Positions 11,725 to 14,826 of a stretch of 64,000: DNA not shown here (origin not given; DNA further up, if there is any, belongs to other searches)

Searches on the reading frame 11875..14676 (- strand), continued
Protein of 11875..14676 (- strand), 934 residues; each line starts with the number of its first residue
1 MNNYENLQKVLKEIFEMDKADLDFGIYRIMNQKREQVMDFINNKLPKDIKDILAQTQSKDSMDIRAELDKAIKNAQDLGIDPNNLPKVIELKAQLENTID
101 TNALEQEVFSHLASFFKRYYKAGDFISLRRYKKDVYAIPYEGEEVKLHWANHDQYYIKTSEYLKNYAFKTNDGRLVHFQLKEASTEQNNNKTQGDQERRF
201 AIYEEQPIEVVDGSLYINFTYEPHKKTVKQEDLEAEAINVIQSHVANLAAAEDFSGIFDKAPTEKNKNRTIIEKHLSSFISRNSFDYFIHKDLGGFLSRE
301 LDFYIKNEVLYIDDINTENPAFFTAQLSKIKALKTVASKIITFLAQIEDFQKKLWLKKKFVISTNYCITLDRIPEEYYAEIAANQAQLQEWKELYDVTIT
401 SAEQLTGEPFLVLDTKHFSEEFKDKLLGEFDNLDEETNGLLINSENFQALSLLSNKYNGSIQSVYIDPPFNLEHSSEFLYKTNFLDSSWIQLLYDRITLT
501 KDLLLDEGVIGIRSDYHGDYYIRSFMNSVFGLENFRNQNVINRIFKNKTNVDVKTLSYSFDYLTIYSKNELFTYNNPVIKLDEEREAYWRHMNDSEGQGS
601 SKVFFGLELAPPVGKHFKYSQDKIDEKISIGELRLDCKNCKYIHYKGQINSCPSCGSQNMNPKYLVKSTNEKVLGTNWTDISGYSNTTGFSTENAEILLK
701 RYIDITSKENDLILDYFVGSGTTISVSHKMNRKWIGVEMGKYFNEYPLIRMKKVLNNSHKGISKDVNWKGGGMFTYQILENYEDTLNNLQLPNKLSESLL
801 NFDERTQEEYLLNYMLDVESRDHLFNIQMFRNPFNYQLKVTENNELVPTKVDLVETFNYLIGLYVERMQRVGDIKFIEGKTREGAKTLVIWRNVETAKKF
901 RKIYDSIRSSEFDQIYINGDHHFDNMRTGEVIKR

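Call 95: find_homologous_proteins(query=A1, max_evalue=1e-20)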
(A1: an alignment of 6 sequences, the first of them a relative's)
Query A1 (6 sequences) (1064 aa, profile of the alignment): 7995 proteins with E <= 1e-20 among 8000 candidates; the best 120 are listed.
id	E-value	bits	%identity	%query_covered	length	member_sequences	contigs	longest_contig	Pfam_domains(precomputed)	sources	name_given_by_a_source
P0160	0.0e+0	1907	94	100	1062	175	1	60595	PF00270.36,PF18766.8,PF04851.22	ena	-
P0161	0.0e+0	1886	85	100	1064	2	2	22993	PF00270.36,PF18766.8,PF04851.22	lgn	-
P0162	0.0e+0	1877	84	100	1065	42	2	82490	PF00270.36,PF18766.8,PF04851.22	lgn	-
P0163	0.0e+0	1853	84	100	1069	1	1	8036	PF00270.36,PF18766.8,PF04851.22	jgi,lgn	jgi:hypothetical protein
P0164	0.0e+0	1848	84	100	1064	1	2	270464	PF00270.36,PF18766.8,PF04851.22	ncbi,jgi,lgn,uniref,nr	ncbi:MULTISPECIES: DEAD/DEAH box helicase family protein [unclassified Empedobacter]|uniref:DEAD/DEA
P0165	0.0e+0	1846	84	100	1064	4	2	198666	PF00270.36,PF18766.8,PF04851.22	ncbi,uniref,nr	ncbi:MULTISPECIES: DEAD/DEAH box helicase family protein [Empedobacter]|uniref:DEAD/DEAH box helicas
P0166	0.0e+0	1844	83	100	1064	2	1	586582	PF00270.36,PF18766.8,PF04851.22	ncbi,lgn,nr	ncbi:MAG: DEAD/DEAH box helicase family protein [Sphingobacterium mizutaii]|nr:DEAD/DEAH box helicas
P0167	0.0e+0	1838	83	100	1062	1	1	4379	PF00270.36,PF18766.8,PF04851.22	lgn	-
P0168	0.0e+0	1829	82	100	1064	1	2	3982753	PF00270.36,PF18766.8,PF04851.22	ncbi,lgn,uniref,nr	ncbi:hypothetical protein M2306_001604 [Myroides gitamensis]|uniref:DEAD/DEAH box helicase family pr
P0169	0.0e+0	1825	83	100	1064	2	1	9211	PF00270.36,PF18766.8,PF04851.22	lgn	-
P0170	0.0e+0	1815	82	100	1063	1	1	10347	PF00270.36,PF18766.8,PF04851.22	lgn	-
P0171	0.0e+0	1811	82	100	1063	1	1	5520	PF00270.36,PF18766.8,PF04851.22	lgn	-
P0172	0.0e+0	1794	82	100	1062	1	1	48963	PF00270.36,PF18766.8,PF04851.22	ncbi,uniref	ncbi:DEAD/DEAH box helicase family protein [Capnocytophaga stomatis]|uniref:DEAD/DEAH box helicase f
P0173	0.0e+0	1786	82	98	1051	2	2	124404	PF00270.36,PF18766.8,PF04851.22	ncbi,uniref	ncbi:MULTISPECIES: DEAD/DEAH box helicase family protein [unclassified Myroides]|uniref:DEAD/DEAH bo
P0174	0.0e+0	1771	79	100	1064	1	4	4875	PF00270.36,PF18766.8,PF04851.22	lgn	-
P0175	0.0e+0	1768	79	100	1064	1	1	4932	PF00270.36,PF18766.8,PF04851.22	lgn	-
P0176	0.0e+0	1765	79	100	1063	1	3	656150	PF00270.36,PF18766.8,PF04851.22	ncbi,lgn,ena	-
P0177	0.0e+0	1758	78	100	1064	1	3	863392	PF00270.36,PF18766.8,PF04851.22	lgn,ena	-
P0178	0.0e+0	1758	79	100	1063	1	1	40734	PF00270.36,PF18766.8,PF04851.22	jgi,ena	-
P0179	0.0e+0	1757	78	100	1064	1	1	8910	PF00270.36,PF18766.8,PF04851.22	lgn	-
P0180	0.0e+0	1756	78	100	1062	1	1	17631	PF00270.36,PF18766.8,PF04851.22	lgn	-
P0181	0.0e+0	1754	78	100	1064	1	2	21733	PF00270.36,PF18766.8,PF04851.22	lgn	-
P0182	0.0e+0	1751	78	100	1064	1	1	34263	PF00270.36,PF18766.8,PF04851.22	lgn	-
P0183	0.0e+0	1742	77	100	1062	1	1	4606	PF18766.8,PF04851.22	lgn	-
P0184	0.0e+0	1742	77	100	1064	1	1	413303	PF00270.36,PF18766.8,PF04851.22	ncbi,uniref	ncbi:DEAD/DEAH box helicase family protein [Chryseobacterium sp. SIMBA_029]|uniref:DEAD/DEAH box hel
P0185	0.0e+0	1742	77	100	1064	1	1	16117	PF00270.36,PF18766.8,PF04851.22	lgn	-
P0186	0.0e+0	1738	76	100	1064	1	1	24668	PF00270.36,PF18766.8,PF04851.22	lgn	-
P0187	0.0e+0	1737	77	100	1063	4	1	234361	PF18766.8,PF04851.22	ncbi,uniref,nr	ncbi:DEAD/DEAH box helicase family protein [Sphingobacterium sp. N143]|uniref:DEAD/DEAH box helicase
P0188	0.0e+0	1736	77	100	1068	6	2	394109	PF00270.36,PF18766.8,PF04851.22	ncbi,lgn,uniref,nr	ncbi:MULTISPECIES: DEAD/DEAH box helicase family protein [Sphingobacterium]|uniref:DEAD/DEAH box hel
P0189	0.0e+0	1735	77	100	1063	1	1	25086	PF00270.36,PF18766.8,PF04851.22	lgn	-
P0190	0.0e+0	1735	77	100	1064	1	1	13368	PF00270.36,PF18766.8,PF04851.22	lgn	-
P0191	0.0e+0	1733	76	100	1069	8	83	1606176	PF00270.36,PF18766.8,PF04851.22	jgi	jgi:hypothetical protein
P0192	0.0e+0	1732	77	100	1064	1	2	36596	PF00270.36,PF18766.8,PF04851.22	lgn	-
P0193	0.0e+0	1729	77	100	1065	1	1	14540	PF00270.36,PF18766.8,PF04851.22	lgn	-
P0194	0.0e+0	1726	76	100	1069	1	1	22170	PF00270.36,PF18766.8,PF04851.22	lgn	-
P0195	0.0e+0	1722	77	100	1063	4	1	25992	PF00270.36,PF18766.8,PF04851.22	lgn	-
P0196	0.0e+0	1718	76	100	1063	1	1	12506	PF00270.36,PF18766.8,PF04851.22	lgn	-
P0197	0.0e+0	1712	76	100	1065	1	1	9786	PF00270.36,PF18766.8,PF04851.22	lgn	-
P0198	0.0e+0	1712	76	100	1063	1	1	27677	PF18766.8,PF04851.22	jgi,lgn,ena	-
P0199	0.0e+0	1709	75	100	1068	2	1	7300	PF00270.36,PF18766.8,PF04851.22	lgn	-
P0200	0.0e+0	1708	77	100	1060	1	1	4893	PF00270.36,PF18766.8,PF04851.22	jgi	jgi:hypothetical protein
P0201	0.0e+0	1706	75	100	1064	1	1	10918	PF00270.36,PF18766.8,PF04851.22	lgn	-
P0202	0.0e+0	1704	76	100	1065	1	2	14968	PF00270.36,PF18766.8,PF04851.22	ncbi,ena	-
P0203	0.0e+0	1704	78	96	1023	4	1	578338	PF00270.36,PF18766.8,PF04851.22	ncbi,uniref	ncbi:DEAD/DEAH box helicase family protein [Sphingobacterium thermophilum]|uniref:DEAD/DEAH box heli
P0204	0.0e+0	1702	77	99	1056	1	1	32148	PF00270.36,PF18766.8,PF04851.22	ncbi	-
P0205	0.0e+0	1701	75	100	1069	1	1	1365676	PF00270.36,PF18766.8,PF04851.22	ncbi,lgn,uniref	ncbi:DEAD/DEAH box helicase family protein [Sphingobacterium sp. MYb388]|uniref:DEAD/DEAH box helica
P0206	0.0e+0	1698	75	100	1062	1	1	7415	PF00270.36,PF18766.8,PF04851.22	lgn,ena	-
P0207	0.0e+0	1696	75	100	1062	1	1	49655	PF00270.36,PF18766.8,PF04851.22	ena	-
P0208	0.0e+0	1696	75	100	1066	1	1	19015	PF18766.8,PF04851.22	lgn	-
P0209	0.0e+0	1693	74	100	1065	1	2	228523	PF00270.36,PF18766.8,PF04851.22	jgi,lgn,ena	-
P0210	0.0e+0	1686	74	100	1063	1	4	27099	PF00270.36,PF18766.8,PF04851.22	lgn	-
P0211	0.0e+0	1686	74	100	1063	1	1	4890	PF00270.36,PF18766.8,PF04851.22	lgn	-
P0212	0.0e+0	1682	74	100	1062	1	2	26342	PF18766.8,PF04851.22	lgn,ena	-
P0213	0.0e+0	1680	75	100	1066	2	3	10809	PF00270.36,PF18766.8,PF04851.22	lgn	-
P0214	0.0e+0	1680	76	98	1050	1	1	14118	PF00270.36,PF18766.8,PF04851.22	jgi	jgi:hypothetical protein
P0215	0.0e+0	1679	74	100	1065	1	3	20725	PF00270.36,PF18766.8,PF04851.22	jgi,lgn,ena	jgi:hypothetical protein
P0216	0.0e+0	1676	73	100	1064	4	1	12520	PF18766.8,PF04851.22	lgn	-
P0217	0.0e+0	1676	74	100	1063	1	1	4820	PF00270.36,PF18766.8,PF04851.22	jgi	-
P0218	0.0e+0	1673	74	100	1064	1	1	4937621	PF00270.36,PF18766.8,PF04851.22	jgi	jgi:hypothetical protein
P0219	0.0e+0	1670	73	100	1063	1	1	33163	PF18766.8,PF04851.22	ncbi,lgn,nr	ncbi:MAG: hypothetical protein EOO46_00345 [Flavobacterium sp.]|nr:MAG: hypothetical protein EOO46_0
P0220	0.0e+0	1669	73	100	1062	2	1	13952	PF00270.36,PF18766.8,PF04851.22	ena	-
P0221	0.0e+0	1666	74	99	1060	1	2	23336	PF00270.36,PF18766.8,PF04851.22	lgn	-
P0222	0.0e+0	1663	73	100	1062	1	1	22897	PF00270.36,PF18766.8,PF04851.22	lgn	-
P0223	0.0e+0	1654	72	100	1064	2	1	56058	PF00270.36,PF18766.8,PF04851.22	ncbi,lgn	-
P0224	0.0e+0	1650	72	100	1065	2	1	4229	PF00270.36,PF18766.8,PF04851.22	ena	-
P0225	0.0e+0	1649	71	100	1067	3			PF18766.8,PF04851.22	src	-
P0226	0.0e+0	1648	72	100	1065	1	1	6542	PF00270.36,PF18766.8,PF04851.22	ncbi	-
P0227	0.0e+0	1646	73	99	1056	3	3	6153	PF00270.36,PF18766.8,PF04851.22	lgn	-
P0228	0.0e+0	1645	72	100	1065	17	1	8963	PF00270.36,PF18766.8,PF04851.22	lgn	-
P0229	0.0e+0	1645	72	100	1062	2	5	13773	PF00270.36,PF18766.8,PF04851.22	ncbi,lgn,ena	-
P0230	0.0e+0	1641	71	100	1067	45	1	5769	PF27151.1,PF18766.8,PF04851.22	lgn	-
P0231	0.0e+0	1640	73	100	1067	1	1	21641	PF00270.36,PF18766.8,PF04851.22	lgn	-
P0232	0.0e+0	1637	71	100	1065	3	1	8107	PF00270.36,PF18766.8,PF04851.22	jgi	-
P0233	0.0e+0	1635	72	100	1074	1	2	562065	PF00270.36,PF18766.8,PF04851.22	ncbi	-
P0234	0.0e+0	1633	71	100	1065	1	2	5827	PF00270.36,PF18766.8,PF04851.22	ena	-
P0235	0.0e+0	1633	71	100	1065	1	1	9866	PF00270.36,PF18766.8,PF04851.22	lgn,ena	-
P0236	0.0e+0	1632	71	100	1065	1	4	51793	PF00270.36,PF18766.8,PF04851.22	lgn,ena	-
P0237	0.0e+0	1627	70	100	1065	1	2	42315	PF18766.8,PF04851.22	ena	-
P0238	0.0e+0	1625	72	100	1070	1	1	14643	PF18766.8,PF04851.22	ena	-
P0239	0.0e+0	1623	71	100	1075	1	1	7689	PF00270.36,PF18766.8,PF04851.22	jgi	jgi:hypothetical protein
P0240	0.0e+0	1622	72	100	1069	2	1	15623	PF00270.36,PF18766.8,PF04851.22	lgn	-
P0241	0.0e+0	1621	70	100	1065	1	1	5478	PF18766.8,PF04851.22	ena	-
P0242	0.0e+0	1620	70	100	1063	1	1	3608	PF00270.36,PF18766.8,PF04851.22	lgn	-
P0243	0.0e+0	1619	71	100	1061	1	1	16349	PF00270.36,PF18766.8,PF04851.22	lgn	-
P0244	0.0e+0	1616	69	100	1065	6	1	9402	PF00270.36,PF18766.8,PF04851.22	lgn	-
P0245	0.0e+0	1615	72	100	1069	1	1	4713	PF00270.36,PF18766.8,PF04851.22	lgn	-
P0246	0.0e+0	1614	71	100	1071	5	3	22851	PF00270.36,PF18766.8,PF04851.22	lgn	-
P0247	0.0e+0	1613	70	100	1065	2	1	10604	PF00270.36,PF18766.8,PF04851.22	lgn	-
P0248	0.0e+0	1612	70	100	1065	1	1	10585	PF00270.36,PF18766.8,PF04851.22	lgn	-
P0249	0.0e+0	1612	69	100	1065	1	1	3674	PF00270.36,PF18766.8,PF04851.22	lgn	-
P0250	0.0e+0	1607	71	100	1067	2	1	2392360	PF18766.8,PF04851.22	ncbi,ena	-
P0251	0.0e+0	1600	71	100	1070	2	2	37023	PF18766.8,PF04851.22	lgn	-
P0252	0.0e+0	1599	70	100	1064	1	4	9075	PF18766.8,PF04851.22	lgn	-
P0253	0.0e+0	1596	69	100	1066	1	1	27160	PF18766.8,PF04851.22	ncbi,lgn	-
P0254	0.0e+0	1595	-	-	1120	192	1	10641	PF04851.22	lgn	-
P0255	0.0e+0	1593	67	100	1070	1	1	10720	PF18766.8,PF04851.22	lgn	-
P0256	0.0e+0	1592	71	100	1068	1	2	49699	PF18766.8,PF04851.22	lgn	-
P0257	0.0e+0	1585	70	100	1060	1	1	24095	PF18766.8,PF04851.22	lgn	-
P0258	0.0e+0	1571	68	100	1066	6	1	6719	PF00270.36,PF18766.8,PF04851.22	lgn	-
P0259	0.0e+0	1567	-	-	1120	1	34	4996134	PF04851.22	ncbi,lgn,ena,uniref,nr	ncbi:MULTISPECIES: DEAD/DEAH box helicase family protein [Citrobacter freundii complex]|uniref:DEAD/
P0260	0.0e+0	1567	-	-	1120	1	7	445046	PF04851.22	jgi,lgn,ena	-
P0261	0.0e+0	1566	-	-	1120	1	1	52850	PF04851.22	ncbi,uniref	ncbi:DEAD/DEAH box helicase family protein [Atlantibacter subterraneus]|uniref:DEAD/DEAH box helicas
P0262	0.0e+0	1564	66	100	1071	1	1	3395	PF00270.36,PF18766.8,PF04851.22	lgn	-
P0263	0.0e+0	1563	-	-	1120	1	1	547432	PF04851.22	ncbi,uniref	ncbi:DEAD/DEAH box helicase family protein [Serratia liquefaciens]|uniref:DEAD/DEAH box helicase fam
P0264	0.0e+0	1563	-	-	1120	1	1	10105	PF04851.22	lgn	-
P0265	0.0e+0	1563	66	100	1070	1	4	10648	PF00270.36,PF18766.8,PF04851.22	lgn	-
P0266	0.0e+0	1560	-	-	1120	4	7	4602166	PF04851.22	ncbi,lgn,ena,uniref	ncbi:DEAD/DEAH box helicase family protein [Enterobacter asburiae]|uniref:DEAD/DEAH box helicase fam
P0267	0.0e+0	1559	-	-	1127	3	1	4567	PF04851.22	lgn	-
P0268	0.0e+0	1550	66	100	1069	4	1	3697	PF18766.8,PF04851.22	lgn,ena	-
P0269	0.0e+0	1538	66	100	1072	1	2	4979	PF00270.36,PF18766.8,PF04851.22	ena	-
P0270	0.0e+0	1532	65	100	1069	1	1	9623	PF00270.36,PF18766.8,PF04851.22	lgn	-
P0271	0.0e+0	1532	65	100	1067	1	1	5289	PF00270.36,PF18766.8,PF04851.22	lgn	-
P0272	0.0e+0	1530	78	86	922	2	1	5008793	PF00270.36,PF18766.8,PF04851.22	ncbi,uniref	ncbi:DEAD/DEAH box helicase family protein [Chryseobacterium arachidis]|uniref:DEAD/DEAH box helicas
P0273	0.0e+0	1521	37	100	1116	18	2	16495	PF04851.22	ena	-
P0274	0.0e+0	1520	66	98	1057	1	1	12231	PF00270.36,PF18766.8,PF04851.22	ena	-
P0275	0.0e+0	1514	-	-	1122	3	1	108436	PF04851.22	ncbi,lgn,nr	ncbi:MAG: DEAD/DEAH box helicase family protein [Pseudomonadota bacterium]|nr:DEAD/DEAH box helicase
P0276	0.0e+0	1511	-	-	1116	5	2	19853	PF04851.22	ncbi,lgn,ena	-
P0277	0.0e+0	1491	62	100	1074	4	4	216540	PF18766.8,PF04851.22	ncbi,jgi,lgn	jgi:hypothetical protein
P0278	0.0e+0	1484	63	100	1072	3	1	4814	PF18766.8,PF04851.22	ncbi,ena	-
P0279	0.0e+0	1483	62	100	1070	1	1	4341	PF00270.36,PF18766.8,PF04851.22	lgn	-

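Call 108: predict_structure(alignment_id=A3)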
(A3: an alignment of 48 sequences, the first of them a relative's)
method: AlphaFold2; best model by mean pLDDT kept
length: 1062 residues; sequences in the alignment: 48
mean_pLDDT: 72.1   pTM: 0.42
mean pLDDT of the five models: 72.1, 69.4, 68.3, 63.5, 59.1
residues with pLDDT >= 90: 168; 70-90: 510; 50-70: 191; < 50: 193
segments of 3 or more residues with pLDDT < 50: 1-7, 23-26, 145-148, 167-174, 230-233, 249-264, 273-280, 298-310, 324-350, 558-613, 637-657, 715-727, 952-954
pLDDT, mean of each block of 10 residues (from residue 1): 46 74 52 58 72 84 76 91 90 79 79 87 88 79 51 74 50 61 85 66 70 82 72 55 61 37 57 48 55 52 46 61 42 29 41 78 89 85 69 62 70 85 92 88 61 76 91 91 89 80 90 79 86 78 76 67 30 28 36 39 40 60 69 51 37 44 87 85 66 82 72 51 45 88 92 85 89 90 87 82 93 88 82 80 85 77 90 86 87 90 74 85 90 82 76 52 87 91 74 84 89 92 81 77 89 88 86
secondary structure, 60 per line:
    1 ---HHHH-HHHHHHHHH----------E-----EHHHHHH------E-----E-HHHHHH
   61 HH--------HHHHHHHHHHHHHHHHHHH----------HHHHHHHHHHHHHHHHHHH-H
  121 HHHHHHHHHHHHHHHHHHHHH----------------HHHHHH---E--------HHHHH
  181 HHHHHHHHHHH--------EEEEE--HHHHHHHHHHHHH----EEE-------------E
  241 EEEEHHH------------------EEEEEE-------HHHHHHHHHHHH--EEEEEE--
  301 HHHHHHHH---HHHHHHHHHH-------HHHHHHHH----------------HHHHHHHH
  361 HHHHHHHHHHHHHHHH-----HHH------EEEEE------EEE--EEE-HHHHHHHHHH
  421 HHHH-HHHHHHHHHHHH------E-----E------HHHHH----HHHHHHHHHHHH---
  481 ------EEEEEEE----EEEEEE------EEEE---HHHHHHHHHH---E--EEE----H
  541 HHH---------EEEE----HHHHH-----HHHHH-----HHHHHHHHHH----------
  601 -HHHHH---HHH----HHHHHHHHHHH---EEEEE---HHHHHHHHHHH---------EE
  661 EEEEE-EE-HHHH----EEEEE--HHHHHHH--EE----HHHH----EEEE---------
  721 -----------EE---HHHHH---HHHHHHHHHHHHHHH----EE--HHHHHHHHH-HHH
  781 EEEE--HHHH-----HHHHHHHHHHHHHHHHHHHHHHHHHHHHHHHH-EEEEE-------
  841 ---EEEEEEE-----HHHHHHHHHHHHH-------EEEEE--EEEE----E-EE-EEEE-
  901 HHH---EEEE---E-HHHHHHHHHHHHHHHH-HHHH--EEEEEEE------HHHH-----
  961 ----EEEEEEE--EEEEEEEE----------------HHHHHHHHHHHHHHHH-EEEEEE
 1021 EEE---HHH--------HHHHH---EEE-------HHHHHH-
elements in order (helices of 4 or more, strands of 3 or more residues): H4-7 H9-17 H35-40 H55-62 H71-89 H100-118 H120-141 H158-163 H176-191 E200-204 H207-219 E224-226 E240-244 E266-271 H279-290 E293-298 H301-308 H312-321 H329-336 H353-376 E391-395 E402-404 E407-409 H411-424 H426-437 H457-461 H466-477 E487-493 E498-503 E510-513 H517-526 E533-535 H540-543 E553-556 H561-565 H571-575 H581-590 H602-606 H617-627 E631-635 H639-649 E659-665 H670-673 E678-682 H685-691 H700-703 E708-711 H737-741 H745-759 H768-776 E781-784 H787-790 H796-827 E829-833 E844-850 H856-868 E876-880 E883-886 E896-899 E907-910 H916-931 H933-936 E939-945 H952-955 E965-971 E974-981 H998-1013 E1015-1023 H1038-1042 E1046-1048 H1056-1061
